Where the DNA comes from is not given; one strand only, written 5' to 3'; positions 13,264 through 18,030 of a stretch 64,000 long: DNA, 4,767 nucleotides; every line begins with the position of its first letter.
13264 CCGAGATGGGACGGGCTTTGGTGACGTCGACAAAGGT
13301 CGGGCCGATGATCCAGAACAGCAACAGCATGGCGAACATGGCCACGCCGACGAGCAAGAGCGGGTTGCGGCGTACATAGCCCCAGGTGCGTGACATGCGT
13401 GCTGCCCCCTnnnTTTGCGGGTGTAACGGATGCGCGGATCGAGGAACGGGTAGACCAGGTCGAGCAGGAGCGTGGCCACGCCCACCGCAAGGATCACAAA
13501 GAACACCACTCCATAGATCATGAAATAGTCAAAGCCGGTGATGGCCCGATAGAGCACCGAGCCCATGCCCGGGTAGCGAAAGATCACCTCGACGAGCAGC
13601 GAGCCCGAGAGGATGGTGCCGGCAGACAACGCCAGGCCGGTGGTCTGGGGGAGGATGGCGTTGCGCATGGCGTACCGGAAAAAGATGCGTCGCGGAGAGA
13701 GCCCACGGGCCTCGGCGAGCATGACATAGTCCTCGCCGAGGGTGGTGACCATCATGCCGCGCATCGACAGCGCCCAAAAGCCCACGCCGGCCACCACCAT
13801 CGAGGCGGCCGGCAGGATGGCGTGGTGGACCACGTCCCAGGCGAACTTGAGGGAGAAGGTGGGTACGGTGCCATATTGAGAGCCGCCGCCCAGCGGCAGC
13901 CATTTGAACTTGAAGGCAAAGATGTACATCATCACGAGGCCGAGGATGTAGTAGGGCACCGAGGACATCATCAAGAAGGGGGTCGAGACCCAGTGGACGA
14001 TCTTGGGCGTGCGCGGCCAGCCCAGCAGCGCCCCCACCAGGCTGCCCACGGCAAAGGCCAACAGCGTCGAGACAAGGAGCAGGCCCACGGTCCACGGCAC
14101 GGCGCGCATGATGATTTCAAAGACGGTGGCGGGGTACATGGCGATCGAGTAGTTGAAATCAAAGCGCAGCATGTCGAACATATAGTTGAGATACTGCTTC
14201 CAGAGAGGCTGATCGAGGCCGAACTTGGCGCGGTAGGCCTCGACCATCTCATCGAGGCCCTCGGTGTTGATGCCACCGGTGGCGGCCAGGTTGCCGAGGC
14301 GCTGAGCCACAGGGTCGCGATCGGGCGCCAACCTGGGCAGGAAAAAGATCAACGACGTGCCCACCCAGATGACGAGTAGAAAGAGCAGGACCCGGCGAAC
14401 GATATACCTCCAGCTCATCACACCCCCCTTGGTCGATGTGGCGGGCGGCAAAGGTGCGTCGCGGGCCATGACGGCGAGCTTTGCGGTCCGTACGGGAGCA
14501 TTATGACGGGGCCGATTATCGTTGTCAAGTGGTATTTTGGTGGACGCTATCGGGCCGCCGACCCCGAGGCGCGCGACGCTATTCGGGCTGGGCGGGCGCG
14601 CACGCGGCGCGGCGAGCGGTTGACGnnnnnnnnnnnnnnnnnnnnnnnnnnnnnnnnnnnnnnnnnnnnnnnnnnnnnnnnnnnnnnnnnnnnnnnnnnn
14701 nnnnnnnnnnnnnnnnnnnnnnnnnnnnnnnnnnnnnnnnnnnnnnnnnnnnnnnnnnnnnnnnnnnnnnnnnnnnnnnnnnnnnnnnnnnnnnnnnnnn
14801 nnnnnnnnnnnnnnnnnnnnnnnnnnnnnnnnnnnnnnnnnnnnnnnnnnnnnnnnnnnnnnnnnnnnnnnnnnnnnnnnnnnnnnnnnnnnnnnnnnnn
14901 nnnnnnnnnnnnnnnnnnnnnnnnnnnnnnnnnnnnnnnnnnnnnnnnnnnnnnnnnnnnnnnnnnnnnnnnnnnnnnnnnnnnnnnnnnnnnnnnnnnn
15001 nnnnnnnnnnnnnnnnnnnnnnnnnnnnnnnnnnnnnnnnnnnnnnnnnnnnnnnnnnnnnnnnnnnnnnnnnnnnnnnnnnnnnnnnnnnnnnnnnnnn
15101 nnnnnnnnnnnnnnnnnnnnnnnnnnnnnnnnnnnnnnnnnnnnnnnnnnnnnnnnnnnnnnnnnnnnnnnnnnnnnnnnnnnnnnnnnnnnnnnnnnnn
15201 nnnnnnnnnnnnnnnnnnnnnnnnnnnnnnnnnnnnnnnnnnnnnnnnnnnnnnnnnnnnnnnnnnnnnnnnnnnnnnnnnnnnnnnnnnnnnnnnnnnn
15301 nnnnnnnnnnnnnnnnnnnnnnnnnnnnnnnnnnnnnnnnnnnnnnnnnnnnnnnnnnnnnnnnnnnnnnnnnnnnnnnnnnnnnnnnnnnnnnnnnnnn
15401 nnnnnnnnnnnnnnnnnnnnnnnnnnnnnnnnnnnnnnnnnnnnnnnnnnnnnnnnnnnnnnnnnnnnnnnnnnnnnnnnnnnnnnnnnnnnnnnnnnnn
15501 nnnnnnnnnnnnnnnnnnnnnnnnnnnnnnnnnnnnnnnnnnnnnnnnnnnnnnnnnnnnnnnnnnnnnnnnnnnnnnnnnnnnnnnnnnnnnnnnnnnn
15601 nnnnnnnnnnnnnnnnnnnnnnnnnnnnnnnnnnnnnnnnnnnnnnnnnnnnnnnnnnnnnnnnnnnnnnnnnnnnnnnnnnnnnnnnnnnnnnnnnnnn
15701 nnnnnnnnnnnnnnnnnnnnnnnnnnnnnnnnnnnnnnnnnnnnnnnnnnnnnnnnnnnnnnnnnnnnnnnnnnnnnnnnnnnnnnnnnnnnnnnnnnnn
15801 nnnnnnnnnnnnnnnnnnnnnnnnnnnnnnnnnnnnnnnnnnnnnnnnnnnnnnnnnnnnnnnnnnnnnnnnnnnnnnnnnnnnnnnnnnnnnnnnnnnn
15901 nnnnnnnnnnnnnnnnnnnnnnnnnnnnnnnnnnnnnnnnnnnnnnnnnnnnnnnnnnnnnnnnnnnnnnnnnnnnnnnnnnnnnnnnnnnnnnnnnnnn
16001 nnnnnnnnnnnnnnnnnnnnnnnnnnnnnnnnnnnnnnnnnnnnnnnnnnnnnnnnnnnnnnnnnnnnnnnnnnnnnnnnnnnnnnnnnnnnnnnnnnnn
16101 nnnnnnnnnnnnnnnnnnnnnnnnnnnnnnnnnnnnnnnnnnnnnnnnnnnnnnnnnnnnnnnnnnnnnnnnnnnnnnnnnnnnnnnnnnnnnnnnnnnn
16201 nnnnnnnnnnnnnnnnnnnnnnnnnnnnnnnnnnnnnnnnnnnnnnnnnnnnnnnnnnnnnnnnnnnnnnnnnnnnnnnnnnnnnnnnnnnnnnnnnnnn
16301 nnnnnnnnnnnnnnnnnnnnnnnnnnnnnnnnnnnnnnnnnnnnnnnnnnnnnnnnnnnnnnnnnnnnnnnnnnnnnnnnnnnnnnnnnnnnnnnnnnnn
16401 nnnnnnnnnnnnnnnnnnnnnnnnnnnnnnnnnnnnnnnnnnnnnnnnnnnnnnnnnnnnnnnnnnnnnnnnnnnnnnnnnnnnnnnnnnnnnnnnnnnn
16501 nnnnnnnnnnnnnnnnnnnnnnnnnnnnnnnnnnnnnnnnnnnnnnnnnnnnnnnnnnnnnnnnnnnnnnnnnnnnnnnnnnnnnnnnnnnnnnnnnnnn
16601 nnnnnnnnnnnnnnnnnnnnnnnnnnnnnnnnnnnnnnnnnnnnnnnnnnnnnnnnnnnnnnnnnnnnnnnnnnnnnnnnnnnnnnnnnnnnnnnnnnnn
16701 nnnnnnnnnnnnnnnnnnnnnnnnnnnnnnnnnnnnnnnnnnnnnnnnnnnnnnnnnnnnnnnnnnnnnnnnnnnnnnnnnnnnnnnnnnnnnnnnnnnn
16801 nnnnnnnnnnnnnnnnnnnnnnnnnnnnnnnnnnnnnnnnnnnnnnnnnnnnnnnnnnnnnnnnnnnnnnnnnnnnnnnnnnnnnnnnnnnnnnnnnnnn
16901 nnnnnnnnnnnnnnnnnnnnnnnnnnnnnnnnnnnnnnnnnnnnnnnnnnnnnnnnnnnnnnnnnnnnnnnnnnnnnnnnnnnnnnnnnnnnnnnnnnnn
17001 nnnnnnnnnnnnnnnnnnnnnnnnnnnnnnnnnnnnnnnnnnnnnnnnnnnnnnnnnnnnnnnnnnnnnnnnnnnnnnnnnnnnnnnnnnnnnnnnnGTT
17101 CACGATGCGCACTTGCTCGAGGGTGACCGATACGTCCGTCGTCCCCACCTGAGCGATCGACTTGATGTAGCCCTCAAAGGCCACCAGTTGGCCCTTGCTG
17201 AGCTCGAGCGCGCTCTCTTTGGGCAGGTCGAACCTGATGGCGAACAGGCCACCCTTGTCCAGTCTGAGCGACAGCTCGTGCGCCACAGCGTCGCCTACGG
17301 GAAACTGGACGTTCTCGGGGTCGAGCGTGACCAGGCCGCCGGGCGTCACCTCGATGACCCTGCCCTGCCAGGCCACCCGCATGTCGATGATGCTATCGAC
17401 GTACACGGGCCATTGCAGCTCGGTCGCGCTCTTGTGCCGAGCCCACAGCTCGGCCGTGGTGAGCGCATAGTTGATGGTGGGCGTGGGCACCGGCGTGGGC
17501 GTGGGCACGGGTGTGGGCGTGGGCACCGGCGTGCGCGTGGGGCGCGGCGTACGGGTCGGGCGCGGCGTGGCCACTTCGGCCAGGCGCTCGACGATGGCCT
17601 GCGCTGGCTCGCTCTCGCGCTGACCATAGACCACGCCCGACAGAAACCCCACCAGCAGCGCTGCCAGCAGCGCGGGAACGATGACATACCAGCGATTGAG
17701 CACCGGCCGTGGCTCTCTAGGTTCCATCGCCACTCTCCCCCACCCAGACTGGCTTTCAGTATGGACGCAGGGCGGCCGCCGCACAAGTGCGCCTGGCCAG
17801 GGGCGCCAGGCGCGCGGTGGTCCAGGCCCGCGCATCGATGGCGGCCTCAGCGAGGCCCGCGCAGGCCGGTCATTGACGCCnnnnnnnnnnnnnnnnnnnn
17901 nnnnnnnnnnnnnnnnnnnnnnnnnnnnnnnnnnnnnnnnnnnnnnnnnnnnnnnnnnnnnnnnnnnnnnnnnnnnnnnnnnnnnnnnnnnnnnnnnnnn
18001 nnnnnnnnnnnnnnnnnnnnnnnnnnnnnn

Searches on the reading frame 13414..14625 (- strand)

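Call 23: search_protein_families(library=pfam, proteins=[window:13414-14625:-], max_evalue=0.0001)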
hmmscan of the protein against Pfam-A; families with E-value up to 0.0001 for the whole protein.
window:13414-14625:- (404 aa): 1 family
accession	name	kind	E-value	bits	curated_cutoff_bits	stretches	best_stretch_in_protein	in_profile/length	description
PF00528.27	BPD_transp_1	-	3.1e-33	115.5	26.4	1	194-400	1-183/184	Binding-protein-dependent transport system inner membrane component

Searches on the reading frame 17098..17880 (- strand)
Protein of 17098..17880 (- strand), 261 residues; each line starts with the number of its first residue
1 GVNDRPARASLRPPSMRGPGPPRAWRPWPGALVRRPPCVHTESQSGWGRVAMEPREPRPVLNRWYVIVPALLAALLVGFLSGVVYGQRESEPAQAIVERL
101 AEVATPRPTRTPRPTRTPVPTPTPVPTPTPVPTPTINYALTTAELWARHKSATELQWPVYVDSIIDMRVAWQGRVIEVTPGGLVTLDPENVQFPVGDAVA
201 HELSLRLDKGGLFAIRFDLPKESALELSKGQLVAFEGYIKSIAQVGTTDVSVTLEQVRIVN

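Call 23: search_protein_families(library=pfam, proteins=[window:17098-17880:-], max_evalue=0.0001)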
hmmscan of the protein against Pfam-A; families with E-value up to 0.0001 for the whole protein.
window:17098-17880:- (261 aa): 0 families

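Call 27: search_solved_structures(query=window:17098-17880:-, max_evalue=1)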
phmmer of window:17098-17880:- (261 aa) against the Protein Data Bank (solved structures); distinct sequences matched with E-value up to 1: 5.
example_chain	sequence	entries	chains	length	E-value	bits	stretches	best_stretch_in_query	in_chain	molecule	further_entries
4l3a_A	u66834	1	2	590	0.12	14.9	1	92-138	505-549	Internalin K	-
8r3y_L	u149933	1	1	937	0.25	13.8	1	90-214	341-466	Lethal(2) giant larvae protein homolog 1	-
4wz7_K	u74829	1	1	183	0.31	13.5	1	108-159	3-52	Subunit NUKM of protein NADH:Ubiquinone Oxidoreductase (Complex I)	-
6gcs_K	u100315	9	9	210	0.37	13.3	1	105-159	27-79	PSST SUBUNIT (NUKM) | Subunit NUKM of NADH:Ubiquinone Oxidoreductase (Complex I)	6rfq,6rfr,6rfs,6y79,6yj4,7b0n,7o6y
3q6c_A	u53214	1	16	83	0.9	12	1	192-237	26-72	probable receptor YhhM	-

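Call 43: search_protein_families(library=pfam, proteins=[window:17098-17835:-], max_evalue=0.01)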
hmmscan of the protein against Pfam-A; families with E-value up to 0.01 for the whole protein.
window:17098-17835:- (246 aa): 0 families

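Call 73: search_protein_families(library=ncbifam, proteins=[window:17098-17835:-], max_evalue=0.00001)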
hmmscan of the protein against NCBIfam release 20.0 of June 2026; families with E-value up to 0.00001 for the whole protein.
window:17098-17835:- (246 aa): 0 families
